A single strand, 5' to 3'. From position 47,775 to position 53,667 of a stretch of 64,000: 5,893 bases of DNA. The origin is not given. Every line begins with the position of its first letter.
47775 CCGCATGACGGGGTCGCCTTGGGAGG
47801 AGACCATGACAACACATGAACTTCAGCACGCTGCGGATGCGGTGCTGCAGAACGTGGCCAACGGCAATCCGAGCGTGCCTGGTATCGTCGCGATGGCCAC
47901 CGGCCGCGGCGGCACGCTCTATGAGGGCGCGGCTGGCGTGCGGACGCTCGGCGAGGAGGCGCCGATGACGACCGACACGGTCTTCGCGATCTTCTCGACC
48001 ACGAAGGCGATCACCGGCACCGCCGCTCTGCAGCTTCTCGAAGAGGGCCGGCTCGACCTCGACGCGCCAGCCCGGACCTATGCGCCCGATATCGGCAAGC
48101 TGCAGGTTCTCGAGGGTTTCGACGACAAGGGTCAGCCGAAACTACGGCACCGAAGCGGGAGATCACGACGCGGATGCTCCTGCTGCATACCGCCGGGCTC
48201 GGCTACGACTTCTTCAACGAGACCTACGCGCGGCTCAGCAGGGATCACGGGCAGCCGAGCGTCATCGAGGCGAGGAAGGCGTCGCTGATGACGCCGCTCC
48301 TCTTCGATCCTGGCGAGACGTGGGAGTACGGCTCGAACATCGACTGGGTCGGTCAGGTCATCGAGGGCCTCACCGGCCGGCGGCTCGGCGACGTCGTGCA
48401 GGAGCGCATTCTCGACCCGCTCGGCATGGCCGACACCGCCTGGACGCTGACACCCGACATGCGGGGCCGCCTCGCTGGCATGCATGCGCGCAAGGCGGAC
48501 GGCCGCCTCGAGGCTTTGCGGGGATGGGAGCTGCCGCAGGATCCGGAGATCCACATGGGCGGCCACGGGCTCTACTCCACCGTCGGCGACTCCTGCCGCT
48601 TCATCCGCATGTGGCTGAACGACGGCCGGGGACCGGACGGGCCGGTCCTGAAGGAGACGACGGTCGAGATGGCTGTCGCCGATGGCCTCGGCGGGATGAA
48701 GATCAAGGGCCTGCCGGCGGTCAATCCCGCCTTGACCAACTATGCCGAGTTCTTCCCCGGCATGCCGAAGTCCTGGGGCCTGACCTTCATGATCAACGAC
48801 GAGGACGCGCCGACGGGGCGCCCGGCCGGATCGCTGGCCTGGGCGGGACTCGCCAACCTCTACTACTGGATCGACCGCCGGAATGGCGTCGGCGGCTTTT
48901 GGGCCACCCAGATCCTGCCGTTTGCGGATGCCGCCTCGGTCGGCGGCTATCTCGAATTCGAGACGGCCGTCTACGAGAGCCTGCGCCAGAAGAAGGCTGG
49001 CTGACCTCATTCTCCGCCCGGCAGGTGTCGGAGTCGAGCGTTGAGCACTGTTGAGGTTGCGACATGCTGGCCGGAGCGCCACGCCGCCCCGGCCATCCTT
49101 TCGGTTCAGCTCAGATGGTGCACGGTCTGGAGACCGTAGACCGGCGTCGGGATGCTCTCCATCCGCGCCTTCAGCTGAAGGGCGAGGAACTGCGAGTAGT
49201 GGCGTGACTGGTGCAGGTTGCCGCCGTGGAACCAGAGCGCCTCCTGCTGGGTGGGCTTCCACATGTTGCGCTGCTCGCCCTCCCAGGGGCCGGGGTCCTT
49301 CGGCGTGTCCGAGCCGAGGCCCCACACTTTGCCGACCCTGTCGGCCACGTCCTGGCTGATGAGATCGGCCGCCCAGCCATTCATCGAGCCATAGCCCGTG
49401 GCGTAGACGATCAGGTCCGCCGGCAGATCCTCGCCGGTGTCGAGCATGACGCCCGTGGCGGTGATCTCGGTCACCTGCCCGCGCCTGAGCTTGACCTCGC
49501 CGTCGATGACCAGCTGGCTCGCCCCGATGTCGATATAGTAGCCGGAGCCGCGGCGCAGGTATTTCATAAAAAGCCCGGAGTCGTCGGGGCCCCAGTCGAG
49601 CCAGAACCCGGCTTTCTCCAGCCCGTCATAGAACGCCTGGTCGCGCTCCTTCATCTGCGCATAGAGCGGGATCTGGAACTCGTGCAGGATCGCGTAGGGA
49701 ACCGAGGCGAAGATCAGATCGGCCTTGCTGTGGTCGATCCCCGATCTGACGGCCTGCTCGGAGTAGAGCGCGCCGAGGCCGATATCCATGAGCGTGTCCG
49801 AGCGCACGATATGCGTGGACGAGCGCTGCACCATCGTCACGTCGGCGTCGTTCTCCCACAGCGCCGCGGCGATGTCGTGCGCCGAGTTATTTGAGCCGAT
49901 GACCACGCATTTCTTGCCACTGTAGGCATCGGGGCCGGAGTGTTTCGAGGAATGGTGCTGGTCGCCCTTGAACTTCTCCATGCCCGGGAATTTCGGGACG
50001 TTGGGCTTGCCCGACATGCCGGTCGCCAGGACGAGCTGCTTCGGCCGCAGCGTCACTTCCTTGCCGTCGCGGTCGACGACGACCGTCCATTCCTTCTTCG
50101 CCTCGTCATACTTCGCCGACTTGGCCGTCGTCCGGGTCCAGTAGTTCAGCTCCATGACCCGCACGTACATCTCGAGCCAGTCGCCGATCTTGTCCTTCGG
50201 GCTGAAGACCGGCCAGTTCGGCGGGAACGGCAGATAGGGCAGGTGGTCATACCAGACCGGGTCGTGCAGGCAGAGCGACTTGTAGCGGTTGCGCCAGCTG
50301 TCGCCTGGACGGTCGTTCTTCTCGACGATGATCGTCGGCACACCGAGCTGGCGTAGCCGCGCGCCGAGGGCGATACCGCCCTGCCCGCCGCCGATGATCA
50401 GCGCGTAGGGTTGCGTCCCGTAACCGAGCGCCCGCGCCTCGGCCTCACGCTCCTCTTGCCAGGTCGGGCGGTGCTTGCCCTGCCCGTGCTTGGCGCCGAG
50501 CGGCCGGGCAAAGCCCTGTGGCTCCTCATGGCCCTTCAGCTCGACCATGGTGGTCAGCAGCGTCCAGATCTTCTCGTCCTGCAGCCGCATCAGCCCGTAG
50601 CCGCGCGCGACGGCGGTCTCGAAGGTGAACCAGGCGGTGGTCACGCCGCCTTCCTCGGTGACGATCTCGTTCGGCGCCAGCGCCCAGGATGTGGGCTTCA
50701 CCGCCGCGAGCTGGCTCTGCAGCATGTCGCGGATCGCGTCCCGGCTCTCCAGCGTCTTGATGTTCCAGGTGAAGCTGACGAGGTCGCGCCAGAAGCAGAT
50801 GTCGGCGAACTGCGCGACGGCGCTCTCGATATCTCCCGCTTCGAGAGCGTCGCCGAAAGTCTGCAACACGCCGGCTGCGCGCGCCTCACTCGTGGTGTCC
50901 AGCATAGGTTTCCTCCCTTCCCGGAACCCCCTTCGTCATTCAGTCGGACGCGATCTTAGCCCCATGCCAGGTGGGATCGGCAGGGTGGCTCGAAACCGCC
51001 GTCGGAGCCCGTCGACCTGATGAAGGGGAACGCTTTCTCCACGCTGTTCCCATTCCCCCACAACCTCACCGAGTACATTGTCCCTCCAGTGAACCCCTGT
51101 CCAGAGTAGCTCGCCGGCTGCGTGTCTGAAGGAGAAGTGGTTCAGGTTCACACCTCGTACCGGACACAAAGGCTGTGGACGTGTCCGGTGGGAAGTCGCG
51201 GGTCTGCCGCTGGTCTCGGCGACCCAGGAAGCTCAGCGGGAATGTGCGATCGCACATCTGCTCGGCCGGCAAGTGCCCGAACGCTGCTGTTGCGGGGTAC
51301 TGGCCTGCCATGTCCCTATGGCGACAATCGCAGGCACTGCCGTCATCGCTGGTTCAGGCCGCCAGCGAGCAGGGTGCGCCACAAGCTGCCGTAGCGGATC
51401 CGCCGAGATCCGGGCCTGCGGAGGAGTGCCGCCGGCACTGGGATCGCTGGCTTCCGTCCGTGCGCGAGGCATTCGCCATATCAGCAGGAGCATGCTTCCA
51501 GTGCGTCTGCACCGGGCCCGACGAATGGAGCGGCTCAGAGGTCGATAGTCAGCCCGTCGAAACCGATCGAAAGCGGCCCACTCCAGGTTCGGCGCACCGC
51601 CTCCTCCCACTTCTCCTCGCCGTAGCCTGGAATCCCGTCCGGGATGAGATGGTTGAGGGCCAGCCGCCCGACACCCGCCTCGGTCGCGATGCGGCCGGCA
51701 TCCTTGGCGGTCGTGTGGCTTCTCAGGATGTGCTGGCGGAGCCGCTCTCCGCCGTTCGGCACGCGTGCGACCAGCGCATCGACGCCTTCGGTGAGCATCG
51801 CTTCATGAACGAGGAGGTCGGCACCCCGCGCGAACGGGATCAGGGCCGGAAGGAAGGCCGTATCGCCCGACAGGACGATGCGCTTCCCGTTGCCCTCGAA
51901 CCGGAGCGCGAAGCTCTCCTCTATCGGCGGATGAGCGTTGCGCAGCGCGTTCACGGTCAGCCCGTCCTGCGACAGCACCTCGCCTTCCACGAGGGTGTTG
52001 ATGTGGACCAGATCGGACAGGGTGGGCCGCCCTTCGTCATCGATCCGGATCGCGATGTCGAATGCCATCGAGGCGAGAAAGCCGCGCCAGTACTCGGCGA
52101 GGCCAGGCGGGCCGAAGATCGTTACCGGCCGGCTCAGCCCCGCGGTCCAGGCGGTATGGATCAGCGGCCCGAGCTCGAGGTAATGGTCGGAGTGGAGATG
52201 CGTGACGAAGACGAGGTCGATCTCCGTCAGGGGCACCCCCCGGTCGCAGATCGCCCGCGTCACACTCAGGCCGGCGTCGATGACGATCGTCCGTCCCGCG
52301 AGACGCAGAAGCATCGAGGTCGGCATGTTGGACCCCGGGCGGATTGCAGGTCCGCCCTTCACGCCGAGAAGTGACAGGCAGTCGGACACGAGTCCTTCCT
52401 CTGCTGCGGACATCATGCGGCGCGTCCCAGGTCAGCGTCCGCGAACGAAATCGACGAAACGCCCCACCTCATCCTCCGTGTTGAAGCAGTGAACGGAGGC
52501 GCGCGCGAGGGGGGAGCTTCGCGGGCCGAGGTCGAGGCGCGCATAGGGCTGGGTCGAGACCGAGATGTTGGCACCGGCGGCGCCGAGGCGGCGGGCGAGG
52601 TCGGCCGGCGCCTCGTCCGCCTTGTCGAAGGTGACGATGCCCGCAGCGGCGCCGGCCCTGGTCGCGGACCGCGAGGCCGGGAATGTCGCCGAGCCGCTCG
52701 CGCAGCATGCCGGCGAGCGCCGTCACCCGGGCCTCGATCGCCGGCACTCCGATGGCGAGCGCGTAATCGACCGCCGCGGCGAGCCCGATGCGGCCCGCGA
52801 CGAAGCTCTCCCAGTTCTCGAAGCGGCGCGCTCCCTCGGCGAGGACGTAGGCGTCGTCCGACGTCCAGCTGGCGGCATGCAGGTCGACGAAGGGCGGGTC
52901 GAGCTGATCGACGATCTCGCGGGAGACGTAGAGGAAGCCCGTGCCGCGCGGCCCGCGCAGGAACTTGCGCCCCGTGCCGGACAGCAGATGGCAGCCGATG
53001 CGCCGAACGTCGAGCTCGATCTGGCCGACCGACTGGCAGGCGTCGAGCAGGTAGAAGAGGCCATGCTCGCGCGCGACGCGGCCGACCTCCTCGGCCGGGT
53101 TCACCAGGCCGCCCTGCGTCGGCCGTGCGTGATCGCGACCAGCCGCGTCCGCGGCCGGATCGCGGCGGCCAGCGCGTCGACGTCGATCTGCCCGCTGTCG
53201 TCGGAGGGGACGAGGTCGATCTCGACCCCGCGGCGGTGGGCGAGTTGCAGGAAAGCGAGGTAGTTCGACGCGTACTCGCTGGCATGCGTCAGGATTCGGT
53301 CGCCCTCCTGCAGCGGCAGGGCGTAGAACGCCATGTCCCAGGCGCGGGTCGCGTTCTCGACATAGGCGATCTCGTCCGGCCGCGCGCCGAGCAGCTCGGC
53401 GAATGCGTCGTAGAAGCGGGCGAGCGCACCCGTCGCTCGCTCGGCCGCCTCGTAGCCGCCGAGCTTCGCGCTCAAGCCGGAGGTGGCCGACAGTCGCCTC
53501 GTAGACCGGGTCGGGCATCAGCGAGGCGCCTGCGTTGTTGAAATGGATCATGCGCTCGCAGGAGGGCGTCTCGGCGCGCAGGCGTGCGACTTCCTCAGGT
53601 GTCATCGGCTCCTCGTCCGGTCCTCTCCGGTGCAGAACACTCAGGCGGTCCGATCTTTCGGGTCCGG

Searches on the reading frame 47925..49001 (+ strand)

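Call 14: search_protein_families(library=ncbifam, proteins=[window:47925-49001:+], max_evalue=0.00001)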
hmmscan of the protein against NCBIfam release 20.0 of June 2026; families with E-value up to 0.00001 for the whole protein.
window:47925-49001:+ (359 aa): 2 families
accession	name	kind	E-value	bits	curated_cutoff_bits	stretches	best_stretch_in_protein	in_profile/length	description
NF052559.1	MthAcHydAcmB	equivalog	1e-148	495.3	550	1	64-351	104-390/391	methyl acetate hydrolase AcmB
NF007943.0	PRK10662.1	equivalog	1.2e-08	33.9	266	1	77-234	129-274/380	D-alanyl-D-alanine-carboxypeptidase/endopeptidase AmpH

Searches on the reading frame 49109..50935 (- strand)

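Call 14: search_protein_families(library=ncbifam, proteins=[window:49109-50935:-], max_evalue=0.00001)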
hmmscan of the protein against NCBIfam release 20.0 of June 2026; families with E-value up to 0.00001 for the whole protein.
window:49109-50935:- (609 aa): 6 families
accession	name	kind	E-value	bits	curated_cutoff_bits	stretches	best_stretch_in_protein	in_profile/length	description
NF040505.1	ArsO_flavin_mono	equivalog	2.9e-30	105.9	425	1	179-372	4-191/346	ArsO family NAD(P)H-dependent flavin-containing monooxygenase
TIGR04046.1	MSMEG_0569_nitr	hypoth_equivalog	1.3e-18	67.1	498.35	1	179-372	4-193/400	MSMEG_0569 family flavin-dependent oxidoreductase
TIGR04018.1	Bthiol_YpdA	hypoth_equivalog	6.9e-15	54.7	339.9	1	254-373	73-185/316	YpdA family putative bacillithiol disulfide reductase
NF058570.1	trimeth_mono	equivalog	2.6e-13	49.9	675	1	241-372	91-227/443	trimethylamine monooxygenase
NF045818.1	Neo-PentlctneDsynPtlE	equivalog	8.6e-12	43.9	1100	1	180-376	53-262/587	neopentalenolactone/pentalenolactone D synthase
TIGR02053.1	MerA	equivalog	2.4e-06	26.8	454.45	0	281-391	115-218/465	mercury(II) reductase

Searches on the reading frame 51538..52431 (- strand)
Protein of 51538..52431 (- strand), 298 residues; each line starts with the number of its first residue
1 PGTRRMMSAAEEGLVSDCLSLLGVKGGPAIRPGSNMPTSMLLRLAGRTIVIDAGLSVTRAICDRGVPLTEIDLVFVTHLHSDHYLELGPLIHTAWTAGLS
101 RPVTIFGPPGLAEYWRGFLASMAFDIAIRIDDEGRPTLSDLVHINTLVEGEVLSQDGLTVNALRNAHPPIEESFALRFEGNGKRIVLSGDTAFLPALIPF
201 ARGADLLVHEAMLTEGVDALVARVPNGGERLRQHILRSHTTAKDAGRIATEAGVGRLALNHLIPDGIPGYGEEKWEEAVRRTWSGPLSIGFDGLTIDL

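Call 14: search_protein_families(library=ncbifam, proteins=[window:51538-52431:-], max_evalue=0.00001)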
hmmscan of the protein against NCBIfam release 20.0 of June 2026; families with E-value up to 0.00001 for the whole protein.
window:51538-52431:- (298 aa): 10 families
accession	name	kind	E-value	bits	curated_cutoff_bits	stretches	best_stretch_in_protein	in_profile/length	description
NF000806.0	PRK00055.2-4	equivalog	3.4e-37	128.2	363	1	26-292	10-270/280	ribonuclease Z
TIGR02651.1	RNase_Z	equivalog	3e-30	105.3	292.95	2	36-168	17-139/302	ribonuclease Z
NF000801.0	PRK00055.1-3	equivalog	1.4e-28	99.8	252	2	21-128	6-116/307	ribonuclease Z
NF041257.1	GntH_guanitoxin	equivalog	1.3e-26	93.3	333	1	33-295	27-295/374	guanitoxin biosynthesis MBL fold metallo-hydrolase GntH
NF041851.1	cyc_nuc_deg_phdiest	equivalog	2.1e-23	83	400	1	21-298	5-253/253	cyclic nucleotide-degrading phosphodiesterase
NF000800.0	PRK00055.1-1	equivalog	2e-16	59.9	398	2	49-168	35-142/305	ribonuclease Z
NF000805.0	PRK00055.2-3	equivalog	4.5e-14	52.4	416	1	40-130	25-115/307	ribonuclease Z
TIGR02649.1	true_RNase_BN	exception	1.1e-13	50.8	563.7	1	51-117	36-102/304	ribonuclease BN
NF002558.0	PRK02126.1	subfamily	2.3e-10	40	315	0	47-121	28-96/345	ribonuclease Z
NF000804.0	PRK00055.2-1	equivalog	3.1e-06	26.5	402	0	39-115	24-100/306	ribonuclease Z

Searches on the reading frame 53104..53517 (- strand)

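Call 14: search_protein_families(library=ncbifam, proteins=[window:53104-53517:-], max_evalue=0.00001)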
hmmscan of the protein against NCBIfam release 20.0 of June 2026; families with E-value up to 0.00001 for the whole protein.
window:53104-53517:- (138 aa): 15 families
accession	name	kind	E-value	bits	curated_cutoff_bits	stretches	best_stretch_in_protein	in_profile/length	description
TIGR01979.1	sufS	subfamily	1.3e-15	57.2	475.1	1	20-131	52-167/403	SufS family cysteine desulfurase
NF041166.1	f2_encap_cargo1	exception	1.1e-12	47.9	800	1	23-131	282-394/623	family 2A encapsulin nanocompartment cargo protein cysteine desulfurase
TIGR01977.1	am_tr_V_EF2568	hypoth_equivalog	2.6e-12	46.5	377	1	14-132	28-146/376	cysteine desulfurase family protein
TIGR04343.1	egtE_PLP_lyase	equivalog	3.5e-12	45.8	400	1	16-131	40-151/370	ergothioneine biosynthesis PLP-dependent enzyme EgtE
TIGR03235.1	DNA_S_dndA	equivalog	1.9e-10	40.6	480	1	22-132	34-147/353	cysteine desulfurase DndA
TIGR01976.1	am_tr_V_VC1184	hypoth_equivalog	2.4e-10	40.3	352.35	1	17-131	47-166/401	cysteine desulfurase-like protein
NF006791.0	PRK09295.1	equivalog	2.1e-09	37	661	1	28-131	65-172/406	cysteine desulfurase SufS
NF040779.1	Sec_lyase_SclA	exception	4.1e-09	35.8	525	1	40-132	53-145/378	selenocysteine lyase SclA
NF002806.0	PRK02948.1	subfamily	4.7e-09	35.7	304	1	32-133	45-148/381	IscS subfamily cysteine desulfurase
TIGR03402.1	FeS_nifS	equivalog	7.4e-09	34.8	530.75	1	22-131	34-144/379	cysteine desulfurase NifS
NF008126.0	PRK10874.1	equivalog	1.5e-07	30.9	607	1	21-130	54-167/401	cysteine desulfurase CsdA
NF010611.0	PRK14012.1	equivalog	2.9e-07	29.8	548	1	31-131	52-154/406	IscS subfamily cysteine desulfurase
TIGR03392.1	FeS_syn_CsdA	equivalog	1.3e-06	27.9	493.6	1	22-130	52-164/398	cysteine desulfurase CsdA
TIGR02006.1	IscS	equivalog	4.2e-06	26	643.2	1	31-131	48-150/402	IscS subfamily cysteine desulfurase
NF005855.0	PRK07777.1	equivalog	5.2e-06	26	553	1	49-129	91-169/391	pyridoxal phosphate-dependent aminotransferase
